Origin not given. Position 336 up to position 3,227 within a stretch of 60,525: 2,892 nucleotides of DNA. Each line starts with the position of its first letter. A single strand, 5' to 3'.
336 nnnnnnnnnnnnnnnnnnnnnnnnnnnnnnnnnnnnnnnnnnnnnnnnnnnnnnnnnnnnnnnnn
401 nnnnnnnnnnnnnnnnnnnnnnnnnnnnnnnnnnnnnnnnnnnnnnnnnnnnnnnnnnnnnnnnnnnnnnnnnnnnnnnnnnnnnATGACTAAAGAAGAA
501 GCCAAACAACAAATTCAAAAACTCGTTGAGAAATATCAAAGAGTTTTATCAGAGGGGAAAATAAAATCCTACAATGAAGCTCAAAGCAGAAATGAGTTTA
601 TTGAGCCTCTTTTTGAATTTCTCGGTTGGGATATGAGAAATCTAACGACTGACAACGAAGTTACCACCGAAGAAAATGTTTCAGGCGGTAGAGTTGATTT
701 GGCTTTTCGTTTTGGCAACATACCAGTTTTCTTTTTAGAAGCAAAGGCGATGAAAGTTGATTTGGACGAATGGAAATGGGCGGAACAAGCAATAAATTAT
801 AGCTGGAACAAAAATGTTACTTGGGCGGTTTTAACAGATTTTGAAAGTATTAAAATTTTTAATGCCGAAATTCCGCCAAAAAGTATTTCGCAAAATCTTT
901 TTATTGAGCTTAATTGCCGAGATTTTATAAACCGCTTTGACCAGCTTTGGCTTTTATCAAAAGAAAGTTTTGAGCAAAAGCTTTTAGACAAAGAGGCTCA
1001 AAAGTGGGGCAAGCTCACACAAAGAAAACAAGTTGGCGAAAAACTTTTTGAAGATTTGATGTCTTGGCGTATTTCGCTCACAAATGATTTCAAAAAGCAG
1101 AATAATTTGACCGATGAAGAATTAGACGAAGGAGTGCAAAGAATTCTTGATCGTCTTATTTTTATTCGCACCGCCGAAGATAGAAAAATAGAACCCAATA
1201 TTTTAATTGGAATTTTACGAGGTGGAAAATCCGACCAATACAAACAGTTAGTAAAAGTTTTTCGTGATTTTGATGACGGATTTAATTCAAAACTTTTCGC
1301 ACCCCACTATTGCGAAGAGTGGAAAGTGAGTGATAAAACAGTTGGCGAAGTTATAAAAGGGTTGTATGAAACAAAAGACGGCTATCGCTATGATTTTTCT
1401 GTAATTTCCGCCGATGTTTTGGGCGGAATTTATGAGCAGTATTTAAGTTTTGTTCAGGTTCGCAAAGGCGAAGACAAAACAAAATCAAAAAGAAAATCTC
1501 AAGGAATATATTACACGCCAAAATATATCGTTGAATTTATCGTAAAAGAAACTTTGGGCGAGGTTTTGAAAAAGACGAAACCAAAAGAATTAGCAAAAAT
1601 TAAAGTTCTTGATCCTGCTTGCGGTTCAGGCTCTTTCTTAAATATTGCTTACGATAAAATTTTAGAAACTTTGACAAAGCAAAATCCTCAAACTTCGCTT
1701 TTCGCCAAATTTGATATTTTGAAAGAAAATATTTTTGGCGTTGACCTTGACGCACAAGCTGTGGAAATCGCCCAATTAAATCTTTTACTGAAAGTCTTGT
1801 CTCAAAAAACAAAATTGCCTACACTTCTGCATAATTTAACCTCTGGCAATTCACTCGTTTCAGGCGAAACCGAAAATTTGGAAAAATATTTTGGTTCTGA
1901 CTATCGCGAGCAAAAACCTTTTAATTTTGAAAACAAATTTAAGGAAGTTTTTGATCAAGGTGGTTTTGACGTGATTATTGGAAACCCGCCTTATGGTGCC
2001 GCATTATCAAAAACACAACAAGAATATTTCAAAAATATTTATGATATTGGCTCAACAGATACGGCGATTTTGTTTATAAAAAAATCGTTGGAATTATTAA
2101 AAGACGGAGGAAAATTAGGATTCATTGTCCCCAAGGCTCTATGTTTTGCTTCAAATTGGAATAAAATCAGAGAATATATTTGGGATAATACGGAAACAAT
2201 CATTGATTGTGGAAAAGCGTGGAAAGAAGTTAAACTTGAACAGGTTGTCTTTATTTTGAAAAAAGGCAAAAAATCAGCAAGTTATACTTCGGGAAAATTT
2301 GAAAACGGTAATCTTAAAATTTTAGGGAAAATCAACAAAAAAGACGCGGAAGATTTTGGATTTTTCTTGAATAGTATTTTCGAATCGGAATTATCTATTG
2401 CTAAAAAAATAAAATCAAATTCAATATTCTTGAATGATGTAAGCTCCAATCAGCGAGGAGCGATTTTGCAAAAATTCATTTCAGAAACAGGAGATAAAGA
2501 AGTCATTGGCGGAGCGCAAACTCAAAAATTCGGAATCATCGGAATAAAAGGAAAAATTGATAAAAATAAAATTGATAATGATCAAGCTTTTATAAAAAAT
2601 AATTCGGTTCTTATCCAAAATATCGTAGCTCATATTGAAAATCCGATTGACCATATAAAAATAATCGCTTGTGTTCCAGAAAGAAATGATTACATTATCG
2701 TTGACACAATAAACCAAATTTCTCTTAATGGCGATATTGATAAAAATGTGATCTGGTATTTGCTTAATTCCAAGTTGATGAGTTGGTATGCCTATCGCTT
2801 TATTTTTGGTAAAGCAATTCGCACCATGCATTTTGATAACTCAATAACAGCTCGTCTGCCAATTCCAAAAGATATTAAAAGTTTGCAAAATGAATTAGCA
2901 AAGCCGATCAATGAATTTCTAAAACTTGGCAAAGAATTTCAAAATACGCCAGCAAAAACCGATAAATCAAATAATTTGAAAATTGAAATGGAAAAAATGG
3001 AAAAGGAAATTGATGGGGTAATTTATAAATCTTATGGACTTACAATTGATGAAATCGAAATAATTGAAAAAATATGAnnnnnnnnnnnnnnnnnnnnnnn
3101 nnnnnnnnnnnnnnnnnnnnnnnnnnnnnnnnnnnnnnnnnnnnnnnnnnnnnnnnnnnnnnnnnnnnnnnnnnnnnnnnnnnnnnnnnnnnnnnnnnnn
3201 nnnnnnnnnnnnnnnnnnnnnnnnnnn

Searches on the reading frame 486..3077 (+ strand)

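Call 41: search_protein_families(library=pfam, proteins=[window:486-3077:+], max_evalue=0.001)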
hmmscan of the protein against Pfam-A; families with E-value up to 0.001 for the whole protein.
window:486-3077:+ (863 aa): 6 families
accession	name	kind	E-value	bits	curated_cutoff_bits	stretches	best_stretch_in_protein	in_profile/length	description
PF07669.17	Eco57I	-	1.9e-31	109.9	25.3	1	414-574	1-164/171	Eco57I restriction-modification methylase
PF02384.22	N6_Mtase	-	4.2e-26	92.5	20.4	1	309-597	3-236/311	N-6 DNA Methylase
PF20473.4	MmeI_Mtase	-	2.8e-14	53.4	27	1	367-555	16-205/259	MmeI, DNA-methyltransferase domain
PF01170.24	UPF0020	-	1.2e-06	28.8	22.3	1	374-513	32-141/197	RMKL-like, methyltransferase domain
PF13588.12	HSDR_N_2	-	1.4e-05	25.5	25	1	31-132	2-101/110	Type I restriction enzyme R protein N terminus (HSDR_N)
PF04313.20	HSDR_N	-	4.2e-05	23.9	25.1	0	57-127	116-192/198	Type I restriction enzyme R protein N terminus (HSDR_N)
